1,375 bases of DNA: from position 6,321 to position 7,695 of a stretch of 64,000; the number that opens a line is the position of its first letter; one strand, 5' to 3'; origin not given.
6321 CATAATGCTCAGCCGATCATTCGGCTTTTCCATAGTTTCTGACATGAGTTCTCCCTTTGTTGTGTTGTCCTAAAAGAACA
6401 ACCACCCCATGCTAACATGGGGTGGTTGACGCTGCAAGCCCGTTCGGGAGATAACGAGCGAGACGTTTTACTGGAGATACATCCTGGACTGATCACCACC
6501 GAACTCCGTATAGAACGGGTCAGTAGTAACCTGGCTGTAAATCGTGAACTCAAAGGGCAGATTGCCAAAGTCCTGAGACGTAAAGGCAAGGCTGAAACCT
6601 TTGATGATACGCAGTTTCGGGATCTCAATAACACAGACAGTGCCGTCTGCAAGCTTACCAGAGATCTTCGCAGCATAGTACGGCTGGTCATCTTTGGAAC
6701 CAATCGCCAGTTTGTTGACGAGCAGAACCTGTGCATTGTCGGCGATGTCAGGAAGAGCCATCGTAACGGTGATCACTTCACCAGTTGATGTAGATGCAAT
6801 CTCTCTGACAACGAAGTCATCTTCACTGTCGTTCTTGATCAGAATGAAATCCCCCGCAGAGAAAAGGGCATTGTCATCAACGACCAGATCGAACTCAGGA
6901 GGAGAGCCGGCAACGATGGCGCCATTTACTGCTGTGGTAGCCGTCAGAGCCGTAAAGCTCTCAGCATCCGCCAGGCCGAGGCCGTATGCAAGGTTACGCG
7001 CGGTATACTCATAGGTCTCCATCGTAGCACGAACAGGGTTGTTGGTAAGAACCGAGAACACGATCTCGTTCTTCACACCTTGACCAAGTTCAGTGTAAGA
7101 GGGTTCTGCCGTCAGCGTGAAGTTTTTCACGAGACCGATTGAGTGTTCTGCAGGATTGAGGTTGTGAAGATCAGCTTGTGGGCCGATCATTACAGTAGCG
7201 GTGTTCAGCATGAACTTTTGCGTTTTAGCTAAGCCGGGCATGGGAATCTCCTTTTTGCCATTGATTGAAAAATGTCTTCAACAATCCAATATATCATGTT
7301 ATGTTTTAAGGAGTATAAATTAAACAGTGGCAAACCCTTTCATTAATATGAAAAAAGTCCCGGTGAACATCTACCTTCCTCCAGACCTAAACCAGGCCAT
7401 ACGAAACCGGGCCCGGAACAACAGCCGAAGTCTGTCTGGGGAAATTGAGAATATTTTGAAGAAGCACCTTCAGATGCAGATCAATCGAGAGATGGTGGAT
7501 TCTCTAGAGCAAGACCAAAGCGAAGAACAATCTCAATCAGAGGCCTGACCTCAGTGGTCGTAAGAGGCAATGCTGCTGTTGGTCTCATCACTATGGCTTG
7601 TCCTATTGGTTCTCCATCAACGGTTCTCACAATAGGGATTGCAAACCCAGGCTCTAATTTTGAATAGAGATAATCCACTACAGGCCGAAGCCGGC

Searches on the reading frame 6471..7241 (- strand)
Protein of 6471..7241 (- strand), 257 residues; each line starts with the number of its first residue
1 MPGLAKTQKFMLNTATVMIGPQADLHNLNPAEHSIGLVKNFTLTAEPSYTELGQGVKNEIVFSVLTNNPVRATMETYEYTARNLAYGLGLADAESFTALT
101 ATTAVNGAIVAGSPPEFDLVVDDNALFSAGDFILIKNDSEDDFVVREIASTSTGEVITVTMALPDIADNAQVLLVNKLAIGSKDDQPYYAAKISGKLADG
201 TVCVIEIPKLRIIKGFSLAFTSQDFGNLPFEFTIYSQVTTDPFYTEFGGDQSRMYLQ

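Call 58: find_related_loci(query=A3, collection=viral_contigs, flank=1500)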
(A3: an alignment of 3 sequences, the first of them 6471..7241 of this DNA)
Query A3 (257 aa) in viral_contigs; peptide patterns used: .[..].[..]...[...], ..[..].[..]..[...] (x = any residue, [..] = any of these).
68 stretches matched a pattern; 34 encode a relative of the query (tblastn E <= 1e-3); 34 distinct loci.
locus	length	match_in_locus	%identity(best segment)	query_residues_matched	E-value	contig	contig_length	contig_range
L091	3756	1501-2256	55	1-257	1e-87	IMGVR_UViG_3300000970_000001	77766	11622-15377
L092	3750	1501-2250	52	1-254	1e-78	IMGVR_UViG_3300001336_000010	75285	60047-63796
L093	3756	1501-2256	48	1-256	2e-71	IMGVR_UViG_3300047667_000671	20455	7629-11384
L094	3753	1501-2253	49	1-247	1e-70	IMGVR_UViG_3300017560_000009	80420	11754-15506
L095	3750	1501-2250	49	1-247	4e-70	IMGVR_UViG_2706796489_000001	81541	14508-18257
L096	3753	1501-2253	50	1-247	3e-70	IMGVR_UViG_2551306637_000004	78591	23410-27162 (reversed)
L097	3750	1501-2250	49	1-255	1e-69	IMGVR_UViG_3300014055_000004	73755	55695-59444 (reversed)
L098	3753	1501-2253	50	1-247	5e-69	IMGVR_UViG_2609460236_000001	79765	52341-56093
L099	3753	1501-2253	50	1-247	4e-69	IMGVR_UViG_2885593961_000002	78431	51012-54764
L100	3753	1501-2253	49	1-247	3e-69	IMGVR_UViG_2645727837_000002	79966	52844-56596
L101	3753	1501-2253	49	1-247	6e-69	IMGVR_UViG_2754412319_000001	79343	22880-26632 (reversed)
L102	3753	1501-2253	48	1-255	6e-68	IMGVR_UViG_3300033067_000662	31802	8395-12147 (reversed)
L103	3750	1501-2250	47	1-254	6e-68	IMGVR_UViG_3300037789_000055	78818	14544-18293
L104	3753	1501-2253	48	1-247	1e-67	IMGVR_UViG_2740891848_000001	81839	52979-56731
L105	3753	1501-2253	49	1-247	7e-67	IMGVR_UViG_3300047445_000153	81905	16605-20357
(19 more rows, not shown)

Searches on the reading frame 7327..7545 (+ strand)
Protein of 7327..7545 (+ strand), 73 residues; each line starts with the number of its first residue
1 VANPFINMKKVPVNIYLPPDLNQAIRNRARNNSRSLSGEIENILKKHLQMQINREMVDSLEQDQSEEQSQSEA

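Call 64: search_protein_families(library=pfam, proteins=[window:7327-7545:+], max_evalue=1)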
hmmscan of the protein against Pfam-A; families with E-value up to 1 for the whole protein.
window:7327-7545:+ (73 aa): 7 families
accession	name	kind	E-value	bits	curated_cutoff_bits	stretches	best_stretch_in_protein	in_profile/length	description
PF22513.2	FitA-like_RHH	-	0.00021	21.6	27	1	17-46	8-37/39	Antitoxin FitA-like, ribbon-helix-helix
PF05509.17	TraY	-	0.00028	21.4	21.3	1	13-49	1-37/49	TraY domain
PF03869.20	Arc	-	0.0012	19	20.4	1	14-48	8-42/50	Arc-like DNA binding domain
PF19891.5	DUF6364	-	0.0045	17.9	27.3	1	15-62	7-51/70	Family of unknown function (DUF6364)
PF07878.17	RHH_5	-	0.055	13.7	26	1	13-38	4-29/43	CopG-like RHH_1 or ribbon-helix-helix domain, RHH_5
PF23711.1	DUF7156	-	0.19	12.3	27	1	7-26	3-22/53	Family of unknown function (DUF7156)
PF16357.10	PepSY_TM_like_2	-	0.26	11.7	27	1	13-57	46-90/197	Putative PepSY_TM-like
